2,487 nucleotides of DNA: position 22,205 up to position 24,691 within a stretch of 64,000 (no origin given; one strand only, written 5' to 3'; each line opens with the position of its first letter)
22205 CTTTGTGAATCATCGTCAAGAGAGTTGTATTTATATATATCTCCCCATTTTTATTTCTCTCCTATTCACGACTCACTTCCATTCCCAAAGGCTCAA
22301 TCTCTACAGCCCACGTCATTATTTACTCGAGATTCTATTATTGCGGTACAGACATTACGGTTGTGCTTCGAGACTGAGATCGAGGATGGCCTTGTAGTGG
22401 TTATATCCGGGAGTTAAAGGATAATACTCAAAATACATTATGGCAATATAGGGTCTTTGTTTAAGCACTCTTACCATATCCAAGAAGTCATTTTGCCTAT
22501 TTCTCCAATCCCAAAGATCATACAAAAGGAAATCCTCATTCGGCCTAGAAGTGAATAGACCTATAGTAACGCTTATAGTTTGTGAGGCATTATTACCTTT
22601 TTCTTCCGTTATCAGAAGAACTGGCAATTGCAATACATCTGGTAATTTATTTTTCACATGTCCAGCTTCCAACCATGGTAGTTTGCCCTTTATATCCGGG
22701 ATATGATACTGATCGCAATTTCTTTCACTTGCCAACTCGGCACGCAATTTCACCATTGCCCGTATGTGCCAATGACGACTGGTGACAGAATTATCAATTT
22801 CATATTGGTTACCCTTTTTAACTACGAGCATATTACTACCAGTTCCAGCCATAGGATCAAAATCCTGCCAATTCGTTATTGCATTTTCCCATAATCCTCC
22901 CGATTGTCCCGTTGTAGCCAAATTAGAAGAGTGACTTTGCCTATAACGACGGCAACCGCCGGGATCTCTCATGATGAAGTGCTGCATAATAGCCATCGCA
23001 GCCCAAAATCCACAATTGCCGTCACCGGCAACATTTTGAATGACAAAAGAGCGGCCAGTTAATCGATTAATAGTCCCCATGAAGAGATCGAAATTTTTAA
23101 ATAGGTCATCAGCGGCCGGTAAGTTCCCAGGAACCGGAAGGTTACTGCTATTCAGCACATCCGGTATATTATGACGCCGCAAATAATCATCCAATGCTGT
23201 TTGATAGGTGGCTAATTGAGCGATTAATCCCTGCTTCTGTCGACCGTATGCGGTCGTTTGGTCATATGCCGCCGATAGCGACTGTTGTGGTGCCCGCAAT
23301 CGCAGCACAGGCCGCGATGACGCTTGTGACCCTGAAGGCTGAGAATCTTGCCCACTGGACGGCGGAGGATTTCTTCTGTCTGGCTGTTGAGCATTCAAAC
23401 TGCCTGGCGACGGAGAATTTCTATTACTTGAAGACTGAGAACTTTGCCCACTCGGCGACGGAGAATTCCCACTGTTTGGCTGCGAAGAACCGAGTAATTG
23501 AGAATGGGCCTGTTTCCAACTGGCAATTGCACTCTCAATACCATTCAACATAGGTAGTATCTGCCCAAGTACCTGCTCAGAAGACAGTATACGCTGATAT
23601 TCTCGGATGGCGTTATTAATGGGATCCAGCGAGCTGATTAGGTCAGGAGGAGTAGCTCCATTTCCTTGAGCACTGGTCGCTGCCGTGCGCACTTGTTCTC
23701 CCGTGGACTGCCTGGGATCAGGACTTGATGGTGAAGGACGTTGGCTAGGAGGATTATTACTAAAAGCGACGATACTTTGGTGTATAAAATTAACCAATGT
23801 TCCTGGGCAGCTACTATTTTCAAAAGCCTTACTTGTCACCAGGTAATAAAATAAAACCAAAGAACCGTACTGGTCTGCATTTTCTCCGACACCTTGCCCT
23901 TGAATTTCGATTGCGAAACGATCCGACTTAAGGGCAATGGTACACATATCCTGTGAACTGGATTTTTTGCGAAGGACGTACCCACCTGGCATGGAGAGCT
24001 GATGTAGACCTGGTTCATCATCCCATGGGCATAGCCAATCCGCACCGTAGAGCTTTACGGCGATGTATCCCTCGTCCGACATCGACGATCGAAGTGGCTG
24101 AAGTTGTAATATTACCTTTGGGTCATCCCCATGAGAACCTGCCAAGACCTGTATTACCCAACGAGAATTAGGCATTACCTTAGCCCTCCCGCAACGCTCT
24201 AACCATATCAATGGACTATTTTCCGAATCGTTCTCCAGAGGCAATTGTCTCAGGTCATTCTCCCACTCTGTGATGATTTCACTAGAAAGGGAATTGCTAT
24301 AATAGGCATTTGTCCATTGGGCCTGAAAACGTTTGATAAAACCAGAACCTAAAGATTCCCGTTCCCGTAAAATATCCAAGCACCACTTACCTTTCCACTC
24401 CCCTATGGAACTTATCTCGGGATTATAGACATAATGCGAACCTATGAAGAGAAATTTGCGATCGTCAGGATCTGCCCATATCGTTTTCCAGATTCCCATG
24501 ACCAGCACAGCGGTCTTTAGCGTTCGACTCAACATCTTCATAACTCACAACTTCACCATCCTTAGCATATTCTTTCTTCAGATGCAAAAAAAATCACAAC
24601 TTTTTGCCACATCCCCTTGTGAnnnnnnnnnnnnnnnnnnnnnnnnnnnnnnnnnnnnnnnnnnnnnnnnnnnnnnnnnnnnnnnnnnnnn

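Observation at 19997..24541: Two tandem secreted paralogs end in an OTU-type (deubiquitinase-like) cysteine protease domain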

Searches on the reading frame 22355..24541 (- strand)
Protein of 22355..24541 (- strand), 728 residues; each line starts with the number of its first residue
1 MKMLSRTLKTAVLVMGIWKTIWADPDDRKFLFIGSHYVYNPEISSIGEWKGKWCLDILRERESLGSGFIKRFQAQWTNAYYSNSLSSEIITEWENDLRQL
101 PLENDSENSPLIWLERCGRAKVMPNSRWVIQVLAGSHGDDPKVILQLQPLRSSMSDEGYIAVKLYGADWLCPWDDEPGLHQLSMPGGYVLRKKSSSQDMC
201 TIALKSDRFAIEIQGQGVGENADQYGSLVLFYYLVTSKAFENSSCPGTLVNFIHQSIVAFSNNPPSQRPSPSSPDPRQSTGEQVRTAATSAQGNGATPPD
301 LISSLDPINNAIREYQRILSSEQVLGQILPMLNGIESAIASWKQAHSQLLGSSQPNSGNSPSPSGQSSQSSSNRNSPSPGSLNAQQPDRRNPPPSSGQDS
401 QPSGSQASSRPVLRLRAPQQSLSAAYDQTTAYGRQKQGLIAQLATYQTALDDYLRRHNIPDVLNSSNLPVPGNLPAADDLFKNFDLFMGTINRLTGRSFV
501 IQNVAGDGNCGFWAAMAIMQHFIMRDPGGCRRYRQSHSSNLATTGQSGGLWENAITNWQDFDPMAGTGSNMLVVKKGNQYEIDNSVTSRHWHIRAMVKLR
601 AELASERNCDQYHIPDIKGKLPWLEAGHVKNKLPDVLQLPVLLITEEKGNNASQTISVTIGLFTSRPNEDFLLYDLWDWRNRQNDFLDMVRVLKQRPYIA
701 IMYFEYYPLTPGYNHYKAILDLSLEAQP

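Call 3: search_protein_families(library=pfam, proteins=[window:22355-24541:-], max_evalue=10)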
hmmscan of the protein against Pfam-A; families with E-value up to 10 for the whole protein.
window:22355-24541:- (728 aa): 0 families

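Call 10: search_protein_families(library=ncbifam, proteins=[window:22355-24541:-], max_evalue=1)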
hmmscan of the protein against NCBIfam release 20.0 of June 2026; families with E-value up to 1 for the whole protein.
window:22355-24541:- (728 aa): 0 families

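Call 65: find_encoding_contigs(protein=window:22355-24541:-, flank=1000, max_places=5)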
Protein window:22355-24541:- (728 aa): no gene with exactly this product is on record in the collection.

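Call 66: list_cluster_members(proteins=[P0001, window:22355-24541:-, window:10250-12289:+, window:56123-57646:-, window:24623-25384:+])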
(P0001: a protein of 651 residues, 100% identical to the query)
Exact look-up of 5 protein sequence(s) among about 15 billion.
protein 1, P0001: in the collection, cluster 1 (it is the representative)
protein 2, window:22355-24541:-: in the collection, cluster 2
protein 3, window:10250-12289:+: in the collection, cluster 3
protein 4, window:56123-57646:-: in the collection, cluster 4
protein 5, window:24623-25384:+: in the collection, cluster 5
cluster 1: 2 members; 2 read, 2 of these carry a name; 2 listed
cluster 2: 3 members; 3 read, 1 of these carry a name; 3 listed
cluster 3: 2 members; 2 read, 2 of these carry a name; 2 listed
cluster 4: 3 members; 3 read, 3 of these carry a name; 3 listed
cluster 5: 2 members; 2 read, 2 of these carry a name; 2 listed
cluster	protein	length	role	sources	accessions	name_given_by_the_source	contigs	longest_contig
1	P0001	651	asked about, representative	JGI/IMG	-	hypothetical protein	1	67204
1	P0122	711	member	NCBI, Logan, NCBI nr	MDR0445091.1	MAG: hypothetical protein LBG98_02290 [Puniceicoccales bacterium] | hypothetical protein [Puniceicoccales bacterium]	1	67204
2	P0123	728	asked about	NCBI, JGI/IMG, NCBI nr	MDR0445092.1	MAG: hypothetical protein LBG98_02295 [Puniceicoccales bacterium] | hypothetical protein | hypothetical protein [Puniceicoccales bacterium]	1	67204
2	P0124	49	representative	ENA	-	-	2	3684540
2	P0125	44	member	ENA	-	-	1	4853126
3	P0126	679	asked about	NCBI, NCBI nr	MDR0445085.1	MAG: hypothetical protein LBG98_02260 [Puniceicoccales bacterium] | hypothetical protein [Puniceicoccales bacterium]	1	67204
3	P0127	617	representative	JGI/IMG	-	hypothetical protein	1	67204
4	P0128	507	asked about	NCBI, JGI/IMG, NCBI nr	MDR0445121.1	MAG: NTP/NDP exchange transporter [Puniceicoccales bacterium] | AAA family ATP:ADP antiporter | NTP/NDP exchange transporter [Puniceicoccales bacterium]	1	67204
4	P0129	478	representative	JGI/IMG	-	AAA family ATP:ADP antiporter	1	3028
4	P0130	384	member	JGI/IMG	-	AAA family ATP:ADP antiporter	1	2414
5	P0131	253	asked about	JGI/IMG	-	membrane associated rhomboid family serine protease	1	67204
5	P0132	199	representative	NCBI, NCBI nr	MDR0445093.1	MAG: rhomboid family intramembrane serine protease [Puniceicoccales bacterium] | rhomboid family intramembrane serine protease [Puniceicoccales bacterium]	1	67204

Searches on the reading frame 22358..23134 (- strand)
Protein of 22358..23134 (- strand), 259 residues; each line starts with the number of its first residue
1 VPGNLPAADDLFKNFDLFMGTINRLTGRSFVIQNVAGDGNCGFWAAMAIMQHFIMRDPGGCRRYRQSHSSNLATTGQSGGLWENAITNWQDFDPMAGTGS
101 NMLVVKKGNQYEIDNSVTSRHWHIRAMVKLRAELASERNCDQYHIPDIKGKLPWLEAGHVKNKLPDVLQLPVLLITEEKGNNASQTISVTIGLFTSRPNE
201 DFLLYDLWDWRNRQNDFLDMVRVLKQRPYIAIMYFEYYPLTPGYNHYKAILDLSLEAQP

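Call 22: search_protein_families(library=pfam, proteins=[window:22358-23101:-], max_evalue=10)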
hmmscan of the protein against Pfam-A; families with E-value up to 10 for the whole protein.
window:22358-23101:- (248 aa): 1 family
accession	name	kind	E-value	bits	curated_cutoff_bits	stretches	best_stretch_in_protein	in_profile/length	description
PF10275.15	Peptidase_C65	-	0.27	11.1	24.3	1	21-58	43-80/243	Peptidase C65 Otubain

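Call 51: predict_structure(alignment_id=A5)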
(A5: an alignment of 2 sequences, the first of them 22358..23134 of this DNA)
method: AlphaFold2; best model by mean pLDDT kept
length: 259 residues; sequences in the alignment: 2
mean_pLDDT: 35.8   pTM: 0.34
mean pLDDT of the five models: 35.8, 34.1, 33.3, 30.8, 30.0
residues with pLDDT >= 90: 0; 70-90: 0; 50-70: 38; < 50: 221
segments of 3 or more residues with pLDDT < 50: 1-163, 183-186, 198-218, 225-229, 238-259
pLDDT, mean of each block of 10 residues (from residue 1): 25 36 33 28 37 32 32 25 24 23 26 26 29 31 29 33 49 57 50 53 40 45 49 51 35 32
secondary structure, 60 per line:
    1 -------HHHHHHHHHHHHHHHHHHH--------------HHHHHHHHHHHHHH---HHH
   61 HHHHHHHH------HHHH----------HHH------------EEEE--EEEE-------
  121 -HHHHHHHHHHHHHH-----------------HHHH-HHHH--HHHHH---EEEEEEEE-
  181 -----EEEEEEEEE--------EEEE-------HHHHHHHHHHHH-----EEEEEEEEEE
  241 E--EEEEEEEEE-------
elements in order: H8-26 H41-54 H58-68 H75-78 E104-107 E110-113 H122-135 H153-156 H158-161 H164-168 E172-179 E186-194 E203-206 H214-225 E231-241 E244-252

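Call 53: fold_search(model_id=the predicted structure, library=pdb)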
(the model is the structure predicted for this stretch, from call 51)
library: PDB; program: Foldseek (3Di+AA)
matches with E <= 10: 195; with E <= 0.001: 0
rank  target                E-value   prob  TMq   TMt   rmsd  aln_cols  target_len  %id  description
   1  7zrz_DP1              3.2e-01  0.11  0.13  0.25  12.8       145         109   12  Structure of the human tRNA splicing endonuclease defines substrate recognition (released 2023-05-17)
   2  7lyt_A                3.7e-01  0.14  0.16  0.07  16.9       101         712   19  Cryo-EM structure of CasPhi-2 (Cas12j) bound to crRNA and Phosphorothioate-DNA (released 2021-08-04)
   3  7uxa_B                5.6e-01  0.05  0.12  0.17  12.9       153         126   14  Human tRNA Splicing Endonuclease Complex bound to pre-tRNA-ARG (released 2023-02-08)
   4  8wrr_A                6.7e-01  0.13  0.17  0.09  15.8        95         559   10  Cryo-EM structure of Cas12-1 with 10 nt complementary heteroduplex (released 2025-04-16)
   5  7m5o_A                6.7e-01  0.12  0.16  0.07  18.1       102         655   18  Cryo-EM structure of CasPhi-2 (Cas12j) bound to crRNA (released 2021-08-04)
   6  6z9u_D                7.6e-01  0.04  0.10  0.15  12.9       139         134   11  Crystal structure of a TSEN15-34 heterodimer. (released 2021-06-30)
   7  8hmy_D                8.0e-01  0.04  0.10  0.16  12.6       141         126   14  Cryo-EM structure of the human pre-catalytic TSEN/pre-tRNA complex (released 2023-04-19)
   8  8iew_A                8.5e-01  0.11  0.16  0.09  17.2        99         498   12  Cas005-crRNA-DNA complex (released 2024-02-28)
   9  7lys_A                8.5e-01  0.11  0.17  0.07  17.3       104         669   15  Cryo-EM structure of CasPhi-2 (Cas12j) bound to crRNA and DNA (released 2021-08-04)
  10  5obv                  8.5e-01  0.04  0.12  0.07  18.1       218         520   10  Mycoplasma genitalium DnaK deletion mutant lacking SBDalpha in complex with ADP and Pi. (released 2018-05-09)
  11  8iss_A                9.6e-01  0.06  0.12  0.21  12.6       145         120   12  Cryo-EM structure of wild-type human tRNA Splicing Endonuclease Complex bound to pre-tRNA-ARG at 3.19 A resolution (released 2023-10-18)
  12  8wrq_A                1.1e+00  0.11  0.17  0.09  14.5        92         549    9  Cryo-EM structure of Cas12-1 with 14 nt complementary heteroduplex (released 2025-04-16)
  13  6edz_A                1.1e+00  0.04  0.10  0.05  17.8       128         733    8  Crystal structure of Mycobacterium tuberculosis ICL2 in complex with acetyl-CoA, form I (released 2019-08-14)
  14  4ckm_A                1.2e+00  0.04  0.11  0.17  14.7       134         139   12  Structure of the N-terminal domain of Leishmania SAS-6 (released 2014-03-05)
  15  6edz_D                1.2e+00  0.04  0.10  0.05  17.9       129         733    8  Crystal structure of Mycobacterium tuberculosis ICL2 in complex with acetyl-CoA, form I (released 2019-08-14)
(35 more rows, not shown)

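Call 55: search_protein_families(library=phrogs, proteins=[window:22358-23134:-], max_evalue=10)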
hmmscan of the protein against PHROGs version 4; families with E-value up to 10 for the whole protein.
window:22358-23134:- (259 aa): 0 families

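Call 74: search_protein_families(library=padloc, proteins=[window:22358-23134:-], max_evalue=10)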
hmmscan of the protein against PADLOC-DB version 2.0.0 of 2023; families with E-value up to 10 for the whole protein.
window:22358-23134:- (259 aa): 0 families
